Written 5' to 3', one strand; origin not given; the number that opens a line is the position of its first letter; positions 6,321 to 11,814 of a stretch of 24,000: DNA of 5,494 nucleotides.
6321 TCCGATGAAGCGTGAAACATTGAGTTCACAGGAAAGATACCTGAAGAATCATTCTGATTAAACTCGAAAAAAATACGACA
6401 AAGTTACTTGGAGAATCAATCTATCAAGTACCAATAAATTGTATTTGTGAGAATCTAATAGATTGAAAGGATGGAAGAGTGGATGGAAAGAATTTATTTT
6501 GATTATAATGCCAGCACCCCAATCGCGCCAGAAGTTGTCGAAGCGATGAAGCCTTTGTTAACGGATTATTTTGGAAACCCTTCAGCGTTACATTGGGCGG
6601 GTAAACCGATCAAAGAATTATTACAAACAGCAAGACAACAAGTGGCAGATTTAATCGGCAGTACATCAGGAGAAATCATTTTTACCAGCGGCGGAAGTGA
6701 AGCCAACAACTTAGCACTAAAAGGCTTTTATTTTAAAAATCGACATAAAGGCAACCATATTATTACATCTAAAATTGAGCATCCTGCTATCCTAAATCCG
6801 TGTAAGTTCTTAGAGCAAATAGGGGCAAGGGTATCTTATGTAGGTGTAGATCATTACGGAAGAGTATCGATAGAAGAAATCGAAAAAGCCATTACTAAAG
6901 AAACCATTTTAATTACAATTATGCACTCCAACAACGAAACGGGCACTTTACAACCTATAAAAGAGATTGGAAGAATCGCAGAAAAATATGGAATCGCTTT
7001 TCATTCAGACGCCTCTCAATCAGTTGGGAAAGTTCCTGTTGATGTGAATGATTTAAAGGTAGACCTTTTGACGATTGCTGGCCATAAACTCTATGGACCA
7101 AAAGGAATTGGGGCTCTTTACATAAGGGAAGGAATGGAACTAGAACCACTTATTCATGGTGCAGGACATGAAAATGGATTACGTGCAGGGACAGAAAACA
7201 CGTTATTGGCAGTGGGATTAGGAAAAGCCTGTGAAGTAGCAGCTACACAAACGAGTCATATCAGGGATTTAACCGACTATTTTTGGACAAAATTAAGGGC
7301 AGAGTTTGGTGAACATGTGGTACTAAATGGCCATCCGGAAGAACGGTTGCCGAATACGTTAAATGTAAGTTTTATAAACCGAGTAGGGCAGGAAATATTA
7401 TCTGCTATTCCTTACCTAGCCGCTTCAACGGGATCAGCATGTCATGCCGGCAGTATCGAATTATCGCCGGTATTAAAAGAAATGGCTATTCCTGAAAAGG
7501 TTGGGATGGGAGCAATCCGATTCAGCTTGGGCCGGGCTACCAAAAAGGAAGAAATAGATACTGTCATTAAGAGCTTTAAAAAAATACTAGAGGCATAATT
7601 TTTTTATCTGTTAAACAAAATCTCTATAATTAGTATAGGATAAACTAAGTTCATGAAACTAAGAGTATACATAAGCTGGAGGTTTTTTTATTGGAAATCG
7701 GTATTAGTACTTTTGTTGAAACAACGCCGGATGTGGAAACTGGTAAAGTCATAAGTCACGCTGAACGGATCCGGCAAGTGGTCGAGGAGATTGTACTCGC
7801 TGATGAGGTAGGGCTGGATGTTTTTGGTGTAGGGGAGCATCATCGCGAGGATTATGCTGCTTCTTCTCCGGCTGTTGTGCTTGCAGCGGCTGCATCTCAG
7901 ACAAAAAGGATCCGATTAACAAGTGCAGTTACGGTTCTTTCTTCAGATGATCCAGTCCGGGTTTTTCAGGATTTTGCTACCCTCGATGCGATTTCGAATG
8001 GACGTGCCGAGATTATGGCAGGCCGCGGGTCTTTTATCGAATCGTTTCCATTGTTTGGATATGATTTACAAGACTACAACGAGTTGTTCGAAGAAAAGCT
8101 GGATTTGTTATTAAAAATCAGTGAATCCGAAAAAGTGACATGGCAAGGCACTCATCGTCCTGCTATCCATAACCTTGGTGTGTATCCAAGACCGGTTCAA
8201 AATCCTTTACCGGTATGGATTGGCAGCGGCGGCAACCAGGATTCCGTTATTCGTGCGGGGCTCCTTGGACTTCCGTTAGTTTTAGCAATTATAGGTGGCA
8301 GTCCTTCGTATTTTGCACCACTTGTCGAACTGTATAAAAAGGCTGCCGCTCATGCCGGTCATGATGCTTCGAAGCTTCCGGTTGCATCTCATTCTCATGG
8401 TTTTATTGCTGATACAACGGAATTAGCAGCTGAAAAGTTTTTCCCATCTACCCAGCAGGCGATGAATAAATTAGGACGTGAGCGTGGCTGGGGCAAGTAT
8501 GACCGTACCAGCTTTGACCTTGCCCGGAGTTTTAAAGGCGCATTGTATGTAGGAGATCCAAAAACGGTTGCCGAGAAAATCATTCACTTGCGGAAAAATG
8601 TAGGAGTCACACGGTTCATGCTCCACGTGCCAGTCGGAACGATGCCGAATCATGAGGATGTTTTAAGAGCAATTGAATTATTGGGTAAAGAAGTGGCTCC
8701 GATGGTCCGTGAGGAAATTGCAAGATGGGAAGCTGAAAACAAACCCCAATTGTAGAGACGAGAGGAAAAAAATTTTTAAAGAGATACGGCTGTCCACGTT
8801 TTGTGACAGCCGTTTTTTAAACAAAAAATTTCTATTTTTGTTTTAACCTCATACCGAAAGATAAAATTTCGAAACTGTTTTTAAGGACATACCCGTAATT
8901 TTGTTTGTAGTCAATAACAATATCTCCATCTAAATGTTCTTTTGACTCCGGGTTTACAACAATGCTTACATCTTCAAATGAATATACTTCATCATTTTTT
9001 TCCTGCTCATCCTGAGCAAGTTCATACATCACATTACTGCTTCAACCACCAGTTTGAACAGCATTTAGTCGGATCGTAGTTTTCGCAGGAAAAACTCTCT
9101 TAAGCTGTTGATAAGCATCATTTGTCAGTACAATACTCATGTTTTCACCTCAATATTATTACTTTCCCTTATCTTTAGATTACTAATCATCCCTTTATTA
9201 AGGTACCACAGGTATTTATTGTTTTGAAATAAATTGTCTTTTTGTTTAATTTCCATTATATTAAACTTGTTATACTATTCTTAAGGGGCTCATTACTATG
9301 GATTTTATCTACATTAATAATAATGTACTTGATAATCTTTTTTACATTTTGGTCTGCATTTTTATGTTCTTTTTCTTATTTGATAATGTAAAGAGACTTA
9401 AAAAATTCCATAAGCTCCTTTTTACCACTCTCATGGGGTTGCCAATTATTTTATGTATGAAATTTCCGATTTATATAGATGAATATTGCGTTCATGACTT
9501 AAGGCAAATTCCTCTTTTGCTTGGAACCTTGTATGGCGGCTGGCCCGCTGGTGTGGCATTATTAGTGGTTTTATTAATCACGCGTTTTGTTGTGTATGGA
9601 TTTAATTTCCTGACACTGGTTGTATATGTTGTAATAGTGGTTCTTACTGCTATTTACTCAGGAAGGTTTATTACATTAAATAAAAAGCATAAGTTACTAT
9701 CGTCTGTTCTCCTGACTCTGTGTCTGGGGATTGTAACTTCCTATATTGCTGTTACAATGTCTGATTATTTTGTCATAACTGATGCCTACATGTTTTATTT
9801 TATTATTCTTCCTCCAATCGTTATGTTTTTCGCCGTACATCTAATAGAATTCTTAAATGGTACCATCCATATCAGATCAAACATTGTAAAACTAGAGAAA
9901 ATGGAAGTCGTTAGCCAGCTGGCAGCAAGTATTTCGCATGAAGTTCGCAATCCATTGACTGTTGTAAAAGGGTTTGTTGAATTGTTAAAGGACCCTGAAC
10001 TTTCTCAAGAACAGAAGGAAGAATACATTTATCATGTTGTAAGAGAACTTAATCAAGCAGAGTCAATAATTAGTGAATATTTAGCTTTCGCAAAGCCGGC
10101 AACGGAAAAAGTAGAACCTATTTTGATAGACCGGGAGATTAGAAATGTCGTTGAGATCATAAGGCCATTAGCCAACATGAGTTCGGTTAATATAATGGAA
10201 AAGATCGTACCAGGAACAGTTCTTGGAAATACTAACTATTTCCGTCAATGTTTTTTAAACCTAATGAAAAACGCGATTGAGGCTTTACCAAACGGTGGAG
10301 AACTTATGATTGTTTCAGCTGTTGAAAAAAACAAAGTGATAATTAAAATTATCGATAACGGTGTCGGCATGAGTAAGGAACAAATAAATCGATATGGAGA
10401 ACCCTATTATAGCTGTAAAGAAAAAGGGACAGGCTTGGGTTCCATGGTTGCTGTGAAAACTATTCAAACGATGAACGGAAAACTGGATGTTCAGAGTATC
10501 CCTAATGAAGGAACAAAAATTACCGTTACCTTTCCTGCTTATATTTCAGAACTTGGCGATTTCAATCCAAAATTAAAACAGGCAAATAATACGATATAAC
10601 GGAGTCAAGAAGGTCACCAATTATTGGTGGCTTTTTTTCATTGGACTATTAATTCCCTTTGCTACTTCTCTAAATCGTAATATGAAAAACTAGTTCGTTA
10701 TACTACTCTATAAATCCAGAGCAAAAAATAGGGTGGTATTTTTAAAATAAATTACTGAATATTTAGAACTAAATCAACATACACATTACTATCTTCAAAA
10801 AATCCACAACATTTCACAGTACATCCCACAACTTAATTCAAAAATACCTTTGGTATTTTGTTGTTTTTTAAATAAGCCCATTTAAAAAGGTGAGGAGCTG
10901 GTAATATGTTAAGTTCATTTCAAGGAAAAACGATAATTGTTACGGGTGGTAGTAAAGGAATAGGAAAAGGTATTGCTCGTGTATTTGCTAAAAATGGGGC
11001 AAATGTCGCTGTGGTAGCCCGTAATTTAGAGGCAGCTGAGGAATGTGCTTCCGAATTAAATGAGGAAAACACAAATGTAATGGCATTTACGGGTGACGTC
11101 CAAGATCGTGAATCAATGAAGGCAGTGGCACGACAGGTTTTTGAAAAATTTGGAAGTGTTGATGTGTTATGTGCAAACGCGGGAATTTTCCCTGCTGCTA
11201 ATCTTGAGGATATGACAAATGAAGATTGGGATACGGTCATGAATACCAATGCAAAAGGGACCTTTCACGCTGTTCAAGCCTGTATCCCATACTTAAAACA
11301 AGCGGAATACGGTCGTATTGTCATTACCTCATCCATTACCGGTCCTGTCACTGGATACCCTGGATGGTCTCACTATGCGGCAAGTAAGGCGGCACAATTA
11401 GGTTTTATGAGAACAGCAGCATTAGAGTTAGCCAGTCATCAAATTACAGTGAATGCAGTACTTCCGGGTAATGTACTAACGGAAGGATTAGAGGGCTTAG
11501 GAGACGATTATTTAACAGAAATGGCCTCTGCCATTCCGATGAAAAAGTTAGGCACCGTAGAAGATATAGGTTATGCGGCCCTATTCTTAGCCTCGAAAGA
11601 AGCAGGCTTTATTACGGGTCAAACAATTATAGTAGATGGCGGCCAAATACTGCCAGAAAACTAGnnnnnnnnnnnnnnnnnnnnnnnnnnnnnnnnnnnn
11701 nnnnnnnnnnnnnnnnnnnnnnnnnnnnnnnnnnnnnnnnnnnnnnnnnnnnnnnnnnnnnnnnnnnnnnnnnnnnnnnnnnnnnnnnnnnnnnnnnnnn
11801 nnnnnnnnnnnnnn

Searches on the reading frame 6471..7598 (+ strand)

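Call 5: search_protein_families(library=pfam, proteins=[window:6471-7598:+])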
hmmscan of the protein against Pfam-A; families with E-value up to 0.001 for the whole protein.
window:6471-7598:+ (375 aa): 3 families
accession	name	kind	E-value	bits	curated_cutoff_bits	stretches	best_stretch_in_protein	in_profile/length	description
PF00266.25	Aminotran_5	-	1.4e-77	261.6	21.5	1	8-364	1-370/371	Aminotransferase class-V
PF01041.23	DegT_DnrJ_EryC1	-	7e-11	42.4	19.8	1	57-186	32-151/360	DegT/DnrJ/EryC1/StrS aminotransferase family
PF01212.27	Beta_elim_lyase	-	3e-06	27.2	27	1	55-181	38-169/288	Beta-eliminating lyase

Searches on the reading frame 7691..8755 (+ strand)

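Call 5: search_protein_families(library=pfam, proteins=[window:7691-8755:+])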
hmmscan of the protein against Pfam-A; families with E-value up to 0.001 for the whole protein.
window:7691-8755:+ (354 aa): 1 family
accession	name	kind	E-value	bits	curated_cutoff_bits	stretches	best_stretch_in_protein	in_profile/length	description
PF00296.26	Bac_luciferase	-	6.4e-60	203.6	27.9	1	1-307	1-313/314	Luciferase-like monooxygenase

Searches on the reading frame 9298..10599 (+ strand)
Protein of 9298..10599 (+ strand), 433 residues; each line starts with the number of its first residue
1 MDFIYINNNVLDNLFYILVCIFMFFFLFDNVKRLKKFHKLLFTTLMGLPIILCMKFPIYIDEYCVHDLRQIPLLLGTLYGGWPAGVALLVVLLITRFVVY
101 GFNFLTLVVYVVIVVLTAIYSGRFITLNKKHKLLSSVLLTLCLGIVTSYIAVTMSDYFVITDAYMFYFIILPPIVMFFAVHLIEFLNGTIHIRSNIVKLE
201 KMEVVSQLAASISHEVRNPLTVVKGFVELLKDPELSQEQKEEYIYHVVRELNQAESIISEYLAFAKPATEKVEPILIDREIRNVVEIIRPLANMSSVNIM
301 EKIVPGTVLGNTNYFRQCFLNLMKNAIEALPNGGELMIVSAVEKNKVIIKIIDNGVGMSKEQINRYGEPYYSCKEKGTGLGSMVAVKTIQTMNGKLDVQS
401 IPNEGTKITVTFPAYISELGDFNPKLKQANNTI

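Call 5: search_protein_families(library=pfam, proteins=[window:9298-10599:+])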
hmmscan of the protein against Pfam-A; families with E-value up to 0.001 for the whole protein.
window:9298-10599:+ (433 aa): 3 families
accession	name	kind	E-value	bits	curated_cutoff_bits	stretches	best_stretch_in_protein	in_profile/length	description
PF02518.31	HATPase_c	-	9.2e-20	71.6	26.4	1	313-414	4-109/111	Histidine kinase-, DNA gyrase B-, and HSP90-like ATPase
PF07694.17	5TM-5TMR_LYT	-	1.1e-16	61.4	24.6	1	27-179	7-157/169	5TMR of 5TMR-LYT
PF00512.31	HisKA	-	1.5e-15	57.4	26.9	1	206-267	3-63/66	His Kinase A (phospho-acceptor) domain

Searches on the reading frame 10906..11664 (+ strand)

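Call 4: search_protein_families(library=pfam, proteins=[window:10906-11664:+])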
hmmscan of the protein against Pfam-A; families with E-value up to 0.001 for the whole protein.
window:10906-11664:+ (252 aa): 10 families
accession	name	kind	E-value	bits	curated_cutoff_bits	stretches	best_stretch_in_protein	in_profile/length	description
PF13561.12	adh_short_C2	-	1.3e-63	215.2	27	1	17-246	6-234/236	Enoyl-(Acyl carrier protein) reductase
PF00106.31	adh_short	-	3.6e-62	209.7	26.6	1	8-198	1-190/195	short chain dehydrogenase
PF08659.16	KR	-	3.6e-21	76.3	22.6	1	9-170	2-162/180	KR domain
PF23441.1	SDR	-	2.1e-08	34.3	27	1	8-249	8-257/258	SDR-like rossmann domain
PF05368.20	NmrA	-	1.2e-06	28.8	27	1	8-80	3-72/298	NmrA-like family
PF01073.25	3Beta_HSD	-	0.00017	21.2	22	1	11-144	1-117/280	3-beta hydroxysteroid dehydrogenase/isomerase family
PF02719.21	Polysacc_synt_2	-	0.00021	21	20.2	1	10-129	1-118/293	Polysaccharide biosynthesis protein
PF13460.12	NAD_binding_10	-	0.00034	21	27.2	1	14-157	1-120/184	NAD(P)H-binding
PF02737.24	3HCDH_N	-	0.00058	20.3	22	1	18-75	9-65/180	3-hydroxyacyl-CoA dehydrogenase, NAD binding domain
PF01370.27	Epimerase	-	0.00095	19.1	20.9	0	10-150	1-124/240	NAD dependent epimerase/dehydratase family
